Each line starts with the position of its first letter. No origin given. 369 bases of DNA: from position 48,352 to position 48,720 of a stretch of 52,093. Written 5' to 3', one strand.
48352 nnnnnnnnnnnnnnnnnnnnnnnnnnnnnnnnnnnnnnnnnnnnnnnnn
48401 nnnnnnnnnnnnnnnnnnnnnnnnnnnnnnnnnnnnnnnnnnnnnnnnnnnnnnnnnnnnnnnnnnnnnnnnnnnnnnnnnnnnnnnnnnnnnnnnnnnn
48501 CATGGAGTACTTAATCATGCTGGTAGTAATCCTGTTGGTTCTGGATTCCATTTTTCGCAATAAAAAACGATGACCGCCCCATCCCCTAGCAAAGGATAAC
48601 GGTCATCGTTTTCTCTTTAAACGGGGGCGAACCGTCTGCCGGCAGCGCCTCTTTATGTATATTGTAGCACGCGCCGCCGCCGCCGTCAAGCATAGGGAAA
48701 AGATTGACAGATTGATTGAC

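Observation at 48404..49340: Tandem array of three type-I toxin-antitoxin-like modules (23-aa hydrophobic peptide plus convergent antisense RNA)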

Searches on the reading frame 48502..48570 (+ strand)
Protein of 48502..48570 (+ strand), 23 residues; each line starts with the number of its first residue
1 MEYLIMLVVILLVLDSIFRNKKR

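Call 18: search_protein_families(library=pfam, proteins=[window:48502-48570:+], max_evalue=10)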
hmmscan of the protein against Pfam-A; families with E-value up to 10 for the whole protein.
seq(23 aa): 0 families

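Call 19: search_protein_families(library=ncbifam, proteins=[window:48502-48570:+], max_evalue=10)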
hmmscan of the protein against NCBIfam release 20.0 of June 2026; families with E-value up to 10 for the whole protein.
seq(23 aa): 0 families

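Call 54: list_cluster_members(proteins=[window:48502-48570:+, window:48478-48570:+, window:48870-48938:+, window:48846-48938:+, window:49161-49229:+, window:49140-49229:+, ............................, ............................, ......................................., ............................])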
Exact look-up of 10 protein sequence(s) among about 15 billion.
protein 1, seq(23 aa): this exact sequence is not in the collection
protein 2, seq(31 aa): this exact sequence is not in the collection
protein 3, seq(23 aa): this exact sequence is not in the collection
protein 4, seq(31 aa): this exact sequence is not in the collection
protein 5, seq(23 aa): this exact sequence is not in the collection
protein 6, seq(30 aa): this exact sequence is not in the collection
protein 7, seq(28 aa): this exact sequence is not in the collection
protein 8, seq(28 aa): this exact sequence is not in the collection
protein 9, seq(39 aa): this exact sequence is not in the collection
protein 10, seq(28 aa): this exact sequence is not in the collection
